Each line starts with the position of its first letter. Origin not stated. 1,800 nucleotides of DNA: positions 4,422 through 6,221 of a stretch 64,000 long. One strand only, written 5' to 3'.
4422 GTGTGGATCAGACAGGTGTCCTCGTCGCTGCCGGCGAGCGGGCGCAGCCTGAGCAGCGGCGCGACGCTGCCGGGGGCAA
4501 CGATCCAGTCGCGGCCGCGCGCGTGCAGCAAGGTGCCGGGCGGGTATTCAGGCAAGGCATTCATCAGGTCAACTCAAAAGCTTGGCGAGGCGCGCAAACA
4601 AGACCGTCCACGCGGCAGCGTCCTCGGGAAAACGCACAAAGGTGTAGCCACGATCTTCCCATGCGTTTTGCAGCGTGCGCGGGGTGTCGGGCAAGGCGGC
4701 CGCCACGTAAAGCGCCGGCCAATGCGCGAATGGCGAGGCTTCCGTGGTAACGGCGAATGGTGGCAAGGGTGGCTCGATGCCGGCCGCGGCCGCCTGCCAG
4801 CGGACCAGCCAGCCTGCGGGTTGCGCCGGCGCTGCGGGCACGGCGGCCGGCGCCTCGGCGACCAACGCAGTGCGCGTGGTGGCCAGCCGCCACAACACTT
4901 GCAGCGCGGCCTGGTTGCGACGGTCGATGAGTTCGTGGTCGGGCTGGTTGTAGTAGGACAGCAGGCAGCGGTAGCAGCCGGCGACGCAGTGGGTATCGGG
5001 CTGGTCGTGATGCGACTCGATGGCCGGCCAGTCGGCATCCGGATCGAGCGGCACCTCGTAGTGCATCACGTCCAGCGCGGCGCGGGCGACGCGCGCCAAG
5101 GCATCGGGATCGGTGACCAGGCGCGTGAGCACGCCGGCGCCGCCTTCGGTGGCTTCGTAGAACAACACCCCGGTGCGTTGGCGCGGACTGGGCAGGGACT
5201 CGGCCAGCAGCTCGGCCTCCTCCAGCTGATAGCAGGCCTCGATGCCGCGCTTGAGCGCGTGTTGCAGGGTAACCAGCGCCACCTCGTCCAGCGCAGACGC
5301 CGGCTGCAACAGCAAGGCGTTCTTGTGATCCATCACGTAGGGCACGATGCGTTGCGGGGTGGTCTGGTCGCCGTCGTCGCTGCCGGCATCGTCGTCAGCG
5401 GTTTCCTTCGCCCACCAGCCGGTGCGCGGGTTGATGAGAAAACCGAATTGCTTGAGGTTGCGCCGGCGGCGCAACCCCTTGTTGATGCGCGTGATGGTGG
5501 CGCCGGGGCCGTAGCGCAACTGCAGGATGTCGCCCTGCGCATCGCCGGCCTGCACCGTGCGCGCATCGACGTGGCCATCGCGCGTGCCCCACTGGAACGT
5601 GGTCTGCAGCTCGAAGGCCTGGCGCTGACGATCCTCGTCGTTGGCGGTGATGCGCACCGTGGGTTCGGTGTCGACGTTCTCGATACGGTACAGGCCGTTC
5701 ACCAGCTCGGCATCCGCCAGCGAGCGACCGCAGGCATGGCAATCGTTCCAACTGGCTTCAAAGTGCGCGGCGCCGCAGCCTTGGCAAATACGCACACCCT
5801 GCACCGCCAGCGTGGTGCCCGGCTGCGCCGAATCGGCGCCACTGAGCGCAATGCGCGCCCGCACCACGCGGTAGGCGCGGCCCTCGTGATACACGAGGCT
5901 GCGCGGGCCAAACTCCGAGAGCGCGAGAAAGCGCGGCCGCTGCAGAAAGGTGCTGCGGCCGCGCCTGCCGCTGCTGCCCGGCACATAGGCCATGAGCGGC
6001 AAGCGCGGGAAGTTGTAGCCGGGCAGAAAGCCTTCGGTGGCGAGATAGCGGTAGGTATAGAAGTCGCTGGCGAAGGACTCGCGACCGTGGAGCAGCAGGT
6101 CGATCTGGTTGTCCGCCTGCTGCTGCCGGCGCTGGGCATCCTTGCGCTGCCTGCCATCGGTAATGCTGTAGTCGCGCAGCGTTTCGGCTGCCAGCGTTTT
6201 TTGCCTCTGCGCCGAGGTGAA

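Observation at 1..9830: Compact DISARM-class-I-like defence operon with a fused helicase-DUF1998 gene and no drmC in view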

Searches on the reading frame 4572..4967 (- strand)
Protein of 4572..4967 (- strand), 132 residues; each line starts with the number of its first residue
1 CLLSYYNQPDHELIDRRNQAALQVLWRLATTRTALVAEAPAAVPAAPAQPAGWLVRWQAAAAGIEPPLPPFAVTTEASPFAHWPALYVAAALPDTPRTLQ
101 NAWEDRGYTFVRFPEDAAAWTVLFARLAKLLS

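Call 38: predict_structure(alignment_id=A1)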
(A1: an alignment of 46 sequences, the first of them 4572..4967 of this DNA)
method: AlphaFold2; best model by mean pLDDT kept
length: 132 residues; sequences in the alignment: 46
mean_pLDDT: 86.2   pTM: 0.61
mean pLDDT of the five models: 86.2, 85.7, 85.6, 85.2, 84.4
residues with pLDDT >= 90: 76; 70-90: 31; 50-70: 25; < 50: 0
segments of 3 or more residues with pLDDT < 50: none
pLDDT, mean of each block of 10 residues (from residue 1): 60 76 86 77 60 92 95 88 97 96 98 97 97 95
secondary structure, 60 per line:
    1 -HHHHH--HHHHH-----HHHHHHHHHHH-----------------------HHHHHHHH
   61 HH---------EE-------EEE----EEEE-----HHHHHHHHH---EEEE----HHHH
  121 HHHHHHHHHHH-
elements in order: H2-6 H9-13 H19-29 H53-62 E81-83 E88-91 H97-105 E109-112 H117-131

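Call 41: fold_search(model_id=the predicted structure, library=pdb)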
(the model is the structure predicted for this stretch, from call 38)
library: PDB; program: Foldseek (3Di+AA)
matches with E <= 10: 114; with E <= 0.001: 0
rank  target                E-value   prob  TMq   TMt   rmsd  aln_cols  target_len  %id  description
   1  4oq2                  7.0e-01  0.16  0.36  0.18  15.8       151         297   10  5hmC specific restriction endonuclease PvuRTs1I (released 2014-03-12)
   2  2nlz_D                1.4e+00  0.41  0.22  0.06   2.2        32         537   19  Crystal structure of cephalosporin acylase from Bacillus halodurans (released 2006-11-07)
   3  9i05_Xl               1.5e+00  0.12  0.26  0.10   5.9        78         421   17  Cryo-EM structure of the large subunit of the mitochondrial ribosome from Toxoplasma gondii (released 2025-06-11)
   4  2nlz_B                1.6e+00  0.38  0.22  0.06   2.2        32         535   19  Crystal structure of cephalosporin acylase from Bacillus halodurans (released 2006-11-07)
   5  2nlz_A                2.2e+00  0.30  0.22  0.06   2.2        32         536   19  Crystal structure of cephalosporin acylase from Bacillus halodurans (released 2006-11-07)
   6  7cfy_D                2.4e+00  0.01  0.15  0.14  20.9       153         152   14  Crystal Structure of YbeA CP74 W48F (released 2021-06-30)
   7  7vai_J                2.6e+00  0.08  0.18  0.18  12.2        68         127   16  V1EG of V/A-ATPase from Thermus thermophilus, state1-1 (released 2022-07-13)
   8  6slh_BBB              2.7e+00  0.15  0.23  0.11   3.7        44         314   16  Conformational flexibility within the small domain of human serine racemase. (released 2020-02-12)
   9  1o77_C                2.7e+00  0.11  0.23  0.22   5.8        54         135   18  CRYSTAL STRUCTURE OF THE C713S MUTANT OF THE TIR DOMAIN OF HUMAN TLR2 (released 2002-11-21)
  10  7nuw                  2.7e+00  0.10  0.18  0.15   6.6        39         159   18  Crystal structure of the TIR domain of human TLR1 (crystallised with Zn2+ ions) (released 2021-08-25)
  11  3r3p_B                2.9e+00  0.13  0.33  0.42   4.3        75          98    9  Homing Endonuclease I-Bth0305I Catalytic Domain (released 2011-10-05)
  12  5l9o_A                2.9e+00  0.07  0.20  0.12   4.1        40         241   18  Crystal structure of Agrobacterium tumefaciens C58 strain PBP SocA in complex with glucopine (released 2016-09-21)
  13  3r3p_A                3.1e+00  0.13  0.33  0.42   4.4        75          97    9  Homing Endonuclease I-Bth0305I Catalytic Domain (released 2011-10-05)
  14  5d84                  3.1e+00  0.10  0.24  0.11   3.5        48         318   21  Staphyloferrin B precursor biosynthetic enzyme SbnA bound to PLP (released 2016-02-03)
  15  3ga9_S                3.1e+00  0.09  0.20  0.16   7.4        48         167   12  Crystal structure of Bacillus anthracis transpeptidase enzyme CapD, crystal form II (released 2009-06-16)
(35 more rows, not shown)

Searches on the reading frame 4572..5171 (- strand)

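Call 32: search_protein_families(library=pfam, proteins=[window:4572-5171:-], max_evalue=10)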
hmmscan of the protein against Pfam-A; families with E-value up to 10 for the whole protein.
window:4572-5171:- (200 aa): 3 families
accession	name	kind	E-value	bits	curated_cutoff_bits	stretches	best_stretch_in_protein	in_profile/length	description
PF09369.15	MZB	-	0.00017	22.6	24.2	1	2-70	35-80/80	MrfA Zn-binding domain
PF09791.14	Oxidored-like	-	0.023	14.9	24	1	57-78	13-34/46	Oxidoreductase-like protein, N-terminal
PF06474.18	LPAM_MltD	-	0.8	10.4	24.8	1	17-32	6-21/34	MltD lipid attachment motif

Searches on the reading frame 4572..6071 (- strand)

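Call 32: search_protein_families(library=pfam, proteins=[window:4572-6071:-], max_evalue=10)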
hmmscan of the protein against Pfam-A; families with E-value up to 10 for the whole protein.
window:4572-6071:- (500 aa): 5 families
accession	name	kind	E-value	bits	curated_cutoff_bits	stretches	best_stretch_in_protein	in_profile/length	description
PF09369.15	MZB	-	1.2e-09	39.2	24.2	1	269-370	1-80/80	MrfA Zn-binding domain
PF12172.15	zf-ChsH2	-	0.063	13.5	23.2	1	96-116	14-33/37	ChsH2, rubredoxin-like zinc ribbon domain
PF21134.2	T4_UVSX_C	-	0.17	12.4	27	1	208-231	10-33/65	Bacteriophage T4, Recombination and repair protein, C-terminal domain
PF09791.14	Oxidored-like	-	0.23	11.6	24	1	357-377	13-33/46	Oxidoreductase-like protein, N-terminal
PF01599.25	Ribosomal_S27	-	0.3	11.4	22.3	1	94-117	18-41/44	Ribosomal protein S27a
